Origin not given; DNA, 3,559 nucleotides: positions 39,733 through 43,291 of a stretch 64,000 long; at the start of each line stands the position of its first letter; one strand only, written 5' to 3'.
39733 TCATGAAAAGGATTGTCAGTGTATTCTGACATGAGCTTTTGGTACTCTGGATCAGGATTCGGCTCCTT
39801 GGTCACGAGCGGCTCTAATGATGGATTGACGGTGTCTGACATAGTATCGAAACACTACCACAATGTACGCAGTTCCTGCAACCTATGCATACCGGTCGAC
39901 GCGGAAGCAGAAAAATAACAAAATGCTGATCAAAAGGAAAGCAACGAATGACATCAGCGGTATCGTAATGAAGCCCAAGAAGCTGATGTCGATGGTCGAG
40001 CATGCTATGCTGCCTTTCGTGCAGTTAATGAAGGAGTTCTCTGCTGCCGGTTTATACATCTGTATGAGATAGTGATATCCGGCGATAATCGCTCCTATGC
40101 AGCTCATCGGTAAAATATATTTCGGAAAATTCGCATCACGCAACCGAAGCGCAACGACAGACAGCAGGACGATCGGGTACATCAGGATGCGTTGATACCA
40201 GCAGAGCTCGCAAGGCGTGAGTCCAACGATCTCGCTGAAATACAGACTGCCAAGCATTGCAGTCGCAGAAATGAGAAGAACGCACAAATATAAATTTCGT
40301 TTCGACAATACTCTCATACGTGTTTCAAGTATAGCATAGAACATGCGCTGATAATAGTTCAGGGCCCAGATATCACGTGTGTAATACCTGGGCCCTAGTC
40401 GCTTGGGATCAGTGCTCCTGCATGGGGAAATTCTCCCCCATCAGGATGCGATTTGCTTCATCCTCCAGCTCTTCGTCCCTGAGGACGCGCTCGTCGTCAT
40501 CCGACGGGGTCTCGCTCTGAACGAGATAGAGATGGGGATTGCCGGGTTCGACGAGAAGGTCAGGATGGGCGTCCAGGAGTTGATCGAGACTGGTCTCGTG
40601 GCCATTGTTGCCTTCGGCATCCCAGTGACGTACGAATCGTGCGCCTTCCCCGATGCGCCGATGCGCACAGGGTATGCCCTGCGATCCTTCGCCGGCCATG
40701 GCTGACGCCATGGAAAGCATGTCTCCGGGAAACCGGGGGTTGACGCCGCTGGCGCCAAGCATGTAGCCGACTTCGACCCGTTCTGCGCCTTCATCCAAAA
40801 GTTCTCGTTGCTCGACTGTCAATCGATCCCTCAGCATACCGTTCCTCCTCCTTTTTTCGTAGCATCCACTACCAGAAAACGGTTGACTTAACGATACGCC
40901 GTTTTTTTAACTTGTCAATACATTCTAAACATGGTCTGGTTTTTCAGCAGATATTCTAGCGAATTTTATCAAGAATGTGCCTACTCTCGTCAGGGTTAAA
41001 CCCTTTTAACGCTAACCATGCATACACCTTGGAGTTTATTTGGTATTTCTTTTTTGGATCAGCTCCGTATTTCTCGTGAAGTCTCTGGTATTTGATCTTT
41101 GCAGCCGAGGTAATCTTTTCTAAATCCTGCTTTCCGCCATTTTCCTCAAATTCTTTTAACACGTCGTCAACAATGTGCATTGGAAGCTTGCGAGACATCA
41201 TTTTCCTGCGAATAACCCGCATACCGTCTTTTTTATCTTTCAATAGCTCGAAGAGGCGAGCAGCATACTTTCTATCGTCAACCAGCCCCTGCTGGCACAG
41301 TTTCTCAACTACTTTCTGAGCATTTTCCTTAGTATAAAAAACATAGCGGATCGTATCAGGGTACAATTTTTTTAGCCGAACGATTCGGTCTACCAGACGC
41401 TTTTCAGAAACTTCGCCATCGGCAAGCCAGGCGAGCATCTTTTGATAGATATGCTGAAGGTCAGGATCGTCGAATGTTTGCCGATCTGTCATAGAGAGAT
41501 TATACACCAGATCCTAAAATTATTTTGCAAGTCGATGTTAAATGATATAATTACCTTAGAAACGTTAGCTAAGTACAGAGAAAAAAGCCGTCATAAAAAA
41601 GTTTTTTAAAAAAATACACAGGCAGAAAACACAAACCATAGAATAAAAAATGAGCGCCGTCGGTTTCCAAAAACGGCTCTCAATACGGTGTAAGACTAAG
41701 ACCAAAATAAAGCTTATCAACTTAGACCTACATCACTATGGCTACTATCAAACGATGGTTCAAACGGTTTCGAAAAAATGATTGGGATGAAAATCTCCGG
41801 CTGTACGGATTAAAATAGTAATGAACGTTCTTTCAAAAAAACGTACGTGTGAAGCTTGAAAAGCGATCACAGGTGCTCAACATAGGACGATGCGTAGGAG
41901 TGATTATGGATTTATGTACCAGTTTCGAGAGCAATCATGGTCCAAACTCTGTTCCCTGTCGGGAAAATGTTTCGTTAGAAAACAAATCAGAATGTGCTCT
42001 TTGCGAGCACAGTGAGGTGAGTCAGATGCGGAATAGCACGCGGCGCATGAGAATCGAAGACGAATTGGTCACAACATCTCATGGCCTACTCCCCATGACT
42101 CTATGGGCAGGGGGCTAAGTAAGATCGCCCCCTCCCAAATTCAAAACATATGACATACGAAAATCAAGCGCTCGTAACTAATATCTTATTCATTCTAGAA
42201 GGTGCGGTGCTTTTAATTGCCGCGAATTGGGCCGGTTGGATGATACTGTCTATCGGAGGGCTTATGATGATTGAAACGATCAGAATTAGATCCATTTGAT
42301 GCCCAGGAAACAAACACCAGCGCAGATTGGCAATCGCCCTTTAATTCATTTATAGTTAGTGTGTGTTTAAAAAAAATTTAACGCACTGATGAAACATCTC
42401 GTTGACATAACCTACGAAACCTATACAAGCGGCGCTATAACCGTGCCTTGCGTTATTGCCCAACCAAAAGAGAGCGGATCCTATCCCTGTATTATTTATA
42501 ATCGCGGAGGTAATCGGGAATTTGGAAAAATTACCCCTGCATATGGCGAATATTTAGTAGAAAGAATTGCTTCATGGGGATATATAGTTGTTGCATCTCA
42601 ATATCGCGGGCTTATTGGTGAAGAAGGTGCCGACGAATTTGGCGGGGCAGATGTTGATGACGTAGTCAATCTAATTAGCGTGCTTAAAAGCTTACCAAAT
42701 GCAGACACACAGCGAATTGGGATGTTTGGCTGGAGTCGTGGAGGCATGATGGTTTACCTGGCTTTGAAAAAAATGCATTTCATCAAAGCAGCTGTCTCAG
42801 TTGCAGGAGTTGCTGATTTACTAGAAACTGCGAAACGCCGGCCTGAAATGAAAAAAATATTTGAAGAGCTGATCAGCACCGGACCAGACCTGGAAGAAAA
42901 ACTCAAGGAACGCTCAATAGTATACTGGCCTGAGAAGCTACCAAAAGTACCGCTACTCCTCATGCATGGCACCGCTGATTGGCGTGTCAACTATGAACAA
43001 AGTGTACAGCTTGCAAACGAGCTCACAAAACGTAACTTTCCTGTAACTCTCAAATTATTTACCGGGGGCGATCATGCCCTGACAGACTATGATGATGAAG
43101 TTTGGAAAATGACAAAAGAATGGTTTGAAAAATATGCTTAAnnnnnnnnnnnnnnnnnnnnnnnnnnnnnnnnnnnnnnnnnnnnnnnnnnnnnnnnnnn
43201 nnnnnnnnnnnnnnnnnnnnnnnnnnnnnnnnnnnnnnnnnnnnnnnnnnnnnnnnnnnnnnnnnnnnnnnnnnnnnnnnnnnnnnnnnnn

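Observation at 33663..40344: Sortase, LPXTG Cys-repeat giant substrate, glycolipid GT and DsbB/BdbC oxidase: a coherent surface-protein anchoring and oxidative-folding island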

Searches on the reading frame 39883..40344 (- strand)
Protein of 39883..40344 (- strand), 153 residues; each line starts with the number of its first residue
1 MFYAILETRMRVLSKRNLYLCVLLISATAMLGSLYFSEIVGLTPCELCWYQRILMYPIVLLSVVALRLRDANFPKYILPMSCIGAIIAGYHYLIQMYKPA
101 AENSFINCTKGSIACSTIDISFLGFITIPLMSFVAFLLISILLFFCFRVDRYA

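Call 4: search_protein_families(library=pfam, proteins=[window:39883-40344:-], max_evalue=0.01)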
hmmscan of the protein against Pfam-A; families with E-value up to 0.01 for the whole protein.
window:39883-40344:- (153 aa): 1 family
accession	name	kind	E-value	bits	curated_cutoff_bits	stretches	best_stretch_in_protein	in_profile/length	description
PF02600.21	DsbB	-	2.3e-19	70.7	22.1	1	15-145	1-147/148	Disulfide bond formation protein DsbB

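Call 5: search_protein_families(library=ncbifam, proteins=[window:39883-40344:-], max_evalue=0.01)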
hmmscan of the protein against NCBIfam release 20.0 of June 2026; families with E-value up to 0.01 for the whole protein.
window:39883-40344:- (153 aa): 6 families
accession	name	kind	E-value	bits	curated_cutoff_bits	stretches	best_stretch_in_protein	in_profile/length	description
NF002849.0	PRK03113.1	subfamily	1.5e-36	125.6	124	1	16-148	8-137/139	disulfide oxidoreductase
NF001863.0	PRK00611.1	equivalog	3.1e-19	69.7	145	1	11-146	3-131/136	putative disulfide oxidoreductase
NF002552.0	PRK02110.1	equivalog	1.4e-05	24.9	138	1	13-97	9-97/169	disulfide bond formation protein B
NF003354.0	PRK04388.1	equivalog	1.8e-05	24.6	168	1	16-97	9-96/172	disulfide bond formation protein B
NF002485.0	PRK01749.1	equivalog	2.2e-05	24.5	157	1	14-76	10-72/177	disulfide bond formation protein DsbB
NF003304.0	PRK04307.1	equivalog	0.0013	18.1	212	1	7-97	15-106/221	protein-disulfide oxidoreductase DsbI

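Call 35: search_solved_structures(query=window:39883-40344:-, max_evalue=1, show_alignments=1)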
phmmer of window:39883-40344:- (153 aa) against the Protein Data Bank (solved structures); distinct sequences matched with E-value up to 1: 7.
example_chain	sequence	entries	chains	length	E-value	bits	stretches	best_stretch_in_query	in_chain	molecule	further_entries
2hi7_B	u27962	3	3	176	0.019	18.5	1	17-66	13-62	Disulfide bond formation protein B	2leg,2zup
3e9j_C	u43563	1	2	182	0.019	18.5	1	17-65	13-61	Thiol/disulfide oxidoreductase DsbB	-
6wvf_A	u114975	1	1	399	0.04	17.4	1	16-97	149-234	Green fluorescent protein,Disulfide bond formation protein B,Green fluorescent protein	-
3lqy_A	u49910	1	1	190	0.11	15.9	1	84-140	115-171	putative isochorismatase hydrolase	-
5xmj_C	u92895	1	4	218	0.19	15.2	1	86-141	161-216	fumarate reductase respiratory complex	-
2ltq_A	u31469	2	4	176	0.31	14.5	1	17-66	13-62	Disulfide bond formation protein B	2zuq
2k73_A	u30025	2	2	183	0.52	13.8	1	17-98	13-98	Disulfide bond formation protein B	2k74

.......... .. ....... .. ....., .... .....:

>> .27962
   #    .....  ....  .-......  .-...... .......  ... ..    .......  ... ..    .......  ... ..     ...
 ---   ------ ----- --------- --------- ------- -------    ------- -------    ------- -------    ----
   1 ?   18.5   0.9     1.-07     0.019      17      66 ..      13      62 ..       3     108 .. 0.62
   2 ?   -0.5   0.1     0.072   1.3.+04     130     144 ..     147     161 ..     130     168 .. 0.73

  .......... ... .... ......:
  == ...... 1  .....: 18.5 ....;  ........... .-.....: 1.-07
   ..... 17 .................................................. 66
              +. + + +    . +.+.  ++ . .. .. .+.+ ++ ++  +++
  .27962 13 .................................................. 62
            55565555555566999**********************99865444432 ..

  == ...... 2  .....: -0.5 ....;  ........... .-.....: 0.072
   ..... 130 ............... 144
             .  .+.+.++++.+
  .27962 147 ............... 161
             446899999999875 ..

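Call 44: find_homologous_proteins(query=window:39883-40344:-, max_evalue=0.00001)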
Query window:39883-40344:- (153 aa): 1555 proteins with E <= 0.00001 among 1592 candidates; the best 120 are listed.
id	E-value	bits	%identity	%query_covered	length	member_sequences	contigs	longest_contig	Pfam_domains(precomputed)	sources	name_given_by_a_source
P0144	8.6e-87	307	100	94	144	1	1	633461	PF02600.22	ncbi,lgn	-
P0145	2.4e-70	253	80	94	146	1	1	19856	PF02600.22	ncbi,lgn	-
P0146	3.2e-70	253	78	94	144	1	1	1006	PF02600.22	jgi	jgi:disulfide bond formation protein DsbB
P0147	1.3e-66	241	76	93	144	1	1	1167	PF02600.22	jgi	jgi:disulfide bond formation protein DsbB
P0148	2.1e-59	218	69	93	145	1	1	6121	PF02600.22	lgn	-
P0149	8.6e-56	206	66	92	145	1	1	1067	PF02600.22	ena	-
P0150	4.7e-52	194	61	92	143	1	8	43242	PF02600.22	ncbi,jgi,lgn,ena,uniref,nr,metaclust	ncbi:MAG: hypothetical protein A3B30_02495 [Candidatus Komeilibacteria bacterium RIFCSPLOWO2_01_FULL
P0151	1.9e-48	182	60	87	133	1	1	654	PF02600.22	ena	-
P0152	4.3e-48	181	61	84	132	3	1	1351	PF02600.22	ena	-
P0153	6.4e-40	155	52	93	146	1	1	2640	PF02600.22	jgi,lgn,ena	-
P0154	6.6e-39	151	56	92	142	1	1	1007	PF02600.22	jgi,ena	-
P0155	1.6e-36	144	54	92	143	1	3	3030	PF02600.22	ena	-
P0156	7.4e-35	138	51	93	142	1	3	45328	PF02600.22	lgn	-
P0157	6.8e-33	132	50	86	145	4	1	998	PF02600.22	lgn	-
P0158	4.8e-32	129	47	96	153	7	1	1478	PF02600.22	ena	-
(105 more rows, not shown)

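Call 45: find_encoding_contigs(protein=P0145, flank=10000, max_places=2)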
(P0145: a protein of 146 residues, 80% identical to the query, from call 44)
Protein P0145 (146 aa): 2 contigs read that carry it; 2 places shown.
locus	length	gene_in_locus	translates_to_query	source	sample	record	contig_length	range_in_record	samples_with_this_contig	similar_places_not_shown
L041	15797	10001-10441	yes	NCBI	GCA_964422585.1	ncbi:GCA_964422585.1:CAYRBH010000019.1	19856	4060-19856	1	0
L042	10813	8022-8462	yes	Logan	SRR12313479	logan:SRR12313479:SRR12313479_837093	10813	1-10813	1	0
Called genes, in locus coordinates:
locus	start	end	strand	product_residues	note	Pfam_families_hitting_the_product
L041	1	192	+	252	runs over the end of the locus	PF18884:TSP3_bac, PF03734:YkuD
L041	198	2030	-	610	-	PF00009:GTP_EFTU, PF01926:MMR_HSR1, PF22042:EF-G_D2, PF03144:GTP_EFTU_D2, PF14492:EFG_III, PF00679:EFG_C, PF21018:BipA_C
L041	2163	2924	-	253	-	PF00487:FA_desaturase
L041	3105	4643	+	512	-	PF00041:fn3 (faint), PF23376:Fn3_VIN3 (faint), PF16656:Pur_ac_phosph_N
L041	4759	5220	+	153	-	-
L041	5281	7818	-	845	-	PF01551:Peptidase_M23, PF07691:PA14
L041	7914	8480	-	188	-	-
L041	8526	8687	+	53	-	-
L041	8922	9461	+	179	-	-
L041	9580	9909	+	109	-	-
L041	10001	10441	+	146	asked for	PF02600:DsbB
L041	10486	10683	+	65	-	-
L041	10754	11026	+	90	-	-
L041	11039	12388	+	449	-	PF22053:DUF6938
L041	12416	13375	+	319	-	PF00188:CAP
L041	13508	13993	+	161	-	-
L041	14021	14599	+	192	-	-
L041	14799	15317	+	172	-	-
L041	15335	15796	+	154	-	?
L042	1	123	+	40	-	?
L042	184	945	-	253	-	PF00487:FA_desaturase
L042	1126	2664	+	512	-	PF00041:fn3 (faint), PF23376:Fn3_VIN3 (faint), PF16656:Pur_ac_phosph_N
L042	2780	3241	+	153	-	-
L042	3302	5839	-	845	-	PF01551:Peptidase_M23, PF07691:PA14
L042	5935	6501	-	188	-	-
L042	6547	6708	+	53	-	-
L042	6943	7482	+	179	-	-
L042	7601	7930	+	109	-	-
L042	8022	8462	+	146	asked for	PF02600:DsbB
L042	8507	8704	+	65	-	-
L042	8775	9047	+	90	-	-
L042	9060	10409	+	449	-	PF22053:DUF6938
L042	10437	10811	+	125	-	?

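Call 46: find_encoding_contigs(protein=P0150, flank=10000, max_places=2)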
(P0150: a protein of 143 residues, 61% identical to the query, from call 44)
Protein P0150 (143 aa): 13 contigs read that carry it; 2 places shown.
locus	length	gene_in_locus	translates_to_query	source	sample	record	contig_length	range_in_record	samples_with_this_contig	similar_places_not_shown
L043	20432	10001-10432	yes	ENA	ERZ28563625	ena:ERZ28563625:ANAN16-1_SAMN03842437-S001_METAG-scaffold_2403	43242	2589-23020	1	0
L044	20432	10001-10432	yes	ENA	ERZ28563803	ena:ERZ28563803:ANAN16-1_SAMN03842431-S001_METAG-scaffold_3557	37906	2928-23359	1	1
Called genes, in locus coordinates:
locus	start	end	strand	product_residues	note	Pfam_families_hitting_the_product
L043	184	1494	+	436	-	PF00206:Lyase_1, PF10397:ADSL_C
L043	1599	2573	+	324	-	PF01259:SAICAR_synt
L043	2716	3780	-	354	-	PF03951:Gln-synt_N, PF00120:Gln-synt_C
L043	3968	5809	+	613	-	PF13522:GATase_6, PF13537:GATase_7, PF01380:SIS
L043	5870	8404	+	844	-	PF00690:Cation_ATPase_N, PF00122:E1-E2_ATPase, PF00702:Hydrolase, PF13246:Cation_ATPase, PF00689:Cation_ATPase_C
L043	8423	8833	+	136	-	-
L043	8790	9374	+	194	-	-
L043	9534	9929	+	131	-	-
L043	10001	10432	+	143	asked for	PF02600:DsbB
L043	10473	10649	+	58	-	-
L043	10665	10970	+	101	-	-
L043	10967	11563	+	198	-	PF09997:DUF2238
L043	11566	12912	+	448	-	PF22053:DUF6938 (weak)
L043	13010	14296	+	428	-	PF00188:CAP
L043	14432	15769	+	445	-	PF02463:SMC_N, PF11398:DUF2813 (faint), PF13175:AAA_15, PF13476:AAA_23 (weak), PF13304:AAA_21, PF13175:AAA_15, PF20469:OLD-like_TOPRIM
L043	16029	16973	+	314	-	-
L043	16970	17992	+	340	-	-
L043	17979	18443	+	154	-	-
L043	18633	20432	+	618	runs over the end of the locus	PF00015:MCPsignal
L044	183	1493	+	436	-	PF00206:Lyase_1, PF10397:ADSL_C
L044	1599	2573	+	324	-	PF01259:SAICAR_synt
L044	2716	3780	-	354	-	PF03951:Gln-synt_N, PF00120:Gln-synt_C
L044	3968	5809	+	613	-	PF13522:GATase_6, PF13537:GATase_7, PF01380:SIS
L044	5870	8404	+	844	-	PF00690:Cation_ATPase_N, PF00122:E1-E2_ATPase, PF00702:Hydrolase, PF13246:Cation_ATPase, PF00689:Cation_ATPase_C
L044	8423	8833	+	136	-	-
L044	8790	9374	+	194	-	-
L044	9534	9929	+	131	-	-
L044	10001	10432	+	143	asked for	PF02600:DsbB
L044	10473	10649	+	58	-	-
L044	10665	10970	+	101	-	-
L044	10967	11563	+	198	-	PF09997:DUF2238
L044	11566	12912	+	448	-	PF22053:DUF6938 (weak)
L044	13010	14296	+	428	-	PF00188:CAP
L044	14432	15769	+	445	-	PF02463:SMC_N, PF11398:DUF2813 (faint), PF13175:AAA_15, PF13476:AAA_23 (weak), PF13304:AAA_21, PF13175:AAA_15, PF20469:OLD-like_TOPRIM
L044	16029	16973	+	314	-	-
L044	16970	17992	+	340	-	-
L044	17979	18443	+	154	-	-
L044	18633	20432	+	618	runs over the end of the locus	PF00015:MCPsignal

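Call 47: find_encoding_contigs(protein=P0156, flank=10000, max_places=2)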
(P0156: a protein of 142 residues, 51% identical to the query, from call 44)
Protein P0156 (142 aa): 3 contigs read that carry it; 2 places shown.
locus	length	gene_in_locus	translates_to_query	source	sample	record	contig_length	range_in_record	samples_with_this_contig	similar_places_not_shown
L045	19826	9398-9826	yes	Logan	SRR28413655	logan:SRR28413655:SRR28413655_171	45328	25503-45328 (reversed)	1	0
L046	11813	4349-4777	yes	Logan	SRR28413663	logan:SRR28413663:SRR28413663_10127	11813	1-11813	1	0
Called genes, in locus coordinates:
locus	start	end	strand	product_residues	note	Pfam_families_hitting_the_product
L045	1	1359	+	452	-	?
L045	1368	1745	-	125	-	PF03779:SPW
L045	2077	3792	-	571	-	PF01546:Peptidase_M20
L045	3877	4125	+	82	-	PF02201:SWIB, PF26291:SWIB_eIF2D (weak)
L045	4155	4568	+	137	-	PF10604:Polyketide_cyc2, PF08327:AHSA1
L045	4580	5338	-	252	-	PF04765:TOD1_MUCI70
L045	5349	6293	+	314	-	PF13692:Glyco_trans_1_4, PF00534:Glycos_transf_1 (weak)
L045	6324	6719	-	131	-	PF08570:DUF1761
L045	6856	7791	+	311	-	PF01145:Band_7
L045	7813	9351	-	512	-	-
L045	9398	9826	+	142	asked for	PF02600:DsbB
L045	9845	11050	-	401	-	-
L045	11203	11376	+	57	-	-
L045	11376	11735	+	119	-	-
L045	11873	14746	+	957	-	PF00041:fn3 (weak), PF16656:Pur_ac_phosph_N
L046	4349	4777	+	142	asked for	PF02600:DsbB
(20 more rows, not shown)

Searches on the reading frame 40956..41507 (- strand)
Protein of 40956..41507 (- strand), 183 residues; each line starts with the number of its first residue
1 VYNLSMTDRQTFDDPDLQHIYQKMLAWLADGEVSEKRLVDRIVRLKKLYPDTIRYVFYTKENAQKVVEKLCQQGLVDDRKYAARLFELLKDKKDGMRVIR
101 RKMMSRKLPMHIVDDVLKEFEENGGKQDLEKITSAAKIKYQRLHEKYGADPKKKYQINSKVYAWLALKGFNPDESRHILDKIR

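Call 4: search_protein_families(library=pfam, proteins=[window:40956-41507:-], max_evalue=0.01)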
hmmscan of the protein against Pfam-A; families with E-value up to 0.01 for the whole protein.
window:40956-41507:- (183 aa): 2 families
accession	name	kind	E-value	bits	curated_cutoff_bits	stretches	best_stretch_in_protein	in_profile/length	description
PF22560.2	GMT-wHTH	-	0.0011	19.7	27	1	36-76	36-75/82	GMT-like wHTH domain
PF21981.2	RecX_HTH3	-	0.0011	19.5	26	0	146-179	14-48/48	RecX, third three-helix domain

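Call 5: search_protein_families(library=ncbifam, proteins=[window:40956-41507:-], max_evalue=0.01)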
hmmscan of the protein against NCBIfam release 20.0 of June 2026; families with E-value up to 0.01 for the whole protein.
window:40956-41507:- (183 aa): 10 families
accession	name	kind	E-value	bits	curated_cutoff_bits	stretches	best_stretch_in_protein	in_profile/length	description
NF001058.0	PRK00117.4-1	equivalog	4.1e-11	43.3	194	1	58-182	91-207/214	recombination regulator RecX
NF010733.0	PRK14135.1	equivalog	5.6e-11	42.6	240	1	60-181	91-204/267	recombination regulator RecX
NF001063.0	PRK00117.5-3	equivalog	1.5e-08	34.7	186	1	58-157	40-134/165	recombination regulator RecX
NF001065.0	PRK00117.5-5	equivalog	2.5e-07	31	175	1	60-126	35-96/149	recombination regulator RecX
NF001054.0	PRK00117.2-1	equivalog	3e-06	27.4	189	1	60-175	39-143/154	recombination regulator RecX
NF001057.0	PRK00117.3-3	equivalog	5e-06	26.7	146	1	58-180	32-144/151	recombination regulator RecX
NF001059.0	PRK00117.4-3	equivalog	0.003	17.2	253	1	53-174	70-188/206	recombination regulator RecX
NF001053.0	PRK00117.1-3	equivalog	0.0034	17.7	216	1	60-178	67-174/180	recombination regulator RecX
NF001056.0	PRK00117.3-1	equivalog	0.0083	15.9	237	0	58-171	51-160/181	recombination regulator RecX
NF001064.0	PRK00117.5-4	equivalog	0.0084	15.5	217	0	53-176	55-170/194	recombination regulator RecX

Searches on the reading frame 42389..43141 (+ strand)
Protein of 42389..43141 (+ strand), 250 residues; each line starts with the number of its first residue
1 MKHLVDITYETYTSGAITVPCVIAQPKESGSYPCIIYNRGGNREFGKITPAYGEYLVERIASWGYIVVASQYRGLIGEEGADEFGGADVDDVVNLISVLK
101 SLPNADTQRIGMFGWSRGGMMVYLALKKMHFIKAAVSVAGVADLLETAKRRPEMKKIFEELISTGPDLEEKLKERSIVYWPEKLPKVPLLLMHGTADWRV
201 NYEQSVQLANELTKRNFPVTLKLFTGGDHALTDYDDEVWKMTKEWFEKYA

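Call 11: search_protein_families(library=pfam, proteins=[window:42389-43141:+], max_evalue=0.001)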
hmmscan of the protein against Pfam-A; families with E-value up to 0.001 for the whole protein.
window:42389-43141:+ (250 aa): 12 families
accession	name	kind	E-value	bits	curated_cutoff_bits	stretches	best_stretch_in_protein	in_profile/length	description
PF00326.27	Peptidase_S9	-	5.5e-27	95.1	22.6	1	60-249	10-209/213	Prolyl oligopeptidase family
PF02129.25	Peptidase_S15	-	1e-14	55.3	23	1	22-146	8-134/262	X-Pro dipeptidyl-peptidase (S15 family)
PF07224.18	Chlorophyllase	-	1.3e-12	47.6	26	1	16-151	26-163/301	Chlorophyllase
PF20434.5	BD-FAE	-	2.8e-12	47.1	26.8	1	25-212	6-215/215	BD-FAE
PF01738.24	DLH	-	1.1e-10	41.9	21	1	89-247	78-214/217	Dienelactone hydrolase family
PF12146.15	Hydrolase_4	-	3.1e-09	36.9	27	1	161-232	176-235/239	Serine aminopeptidase, S33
PF02230.22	Abhydrolase_2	-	2.7e-05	24.6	23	0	182-231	151-201/217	Phospholipase/Carboxylesterase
PF05448.18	AXE1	-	3e-05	23.4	21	0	91-125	159-193/321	Acetyl xylan esterase (AXE1)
PF03583.20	LIP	-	3.7e-05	23.6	23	0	53-121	15-84/286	Secretory lipase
PF12697.13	Abhydrolase_6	-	0.00018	22.7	26.3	1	64-220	27-165/217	Alpha/beta hydrolase family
PF00561.26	Abhydrolase_1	-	0.00046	20.4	25.8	0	108-147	69-111/245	alpha/beta hydrolase fold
PF08840.17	BAAT_C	-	0.00097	19.7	20.9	0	96-145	10-59/210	BAAT / Acyl-CoA thioester hydrolase C terminal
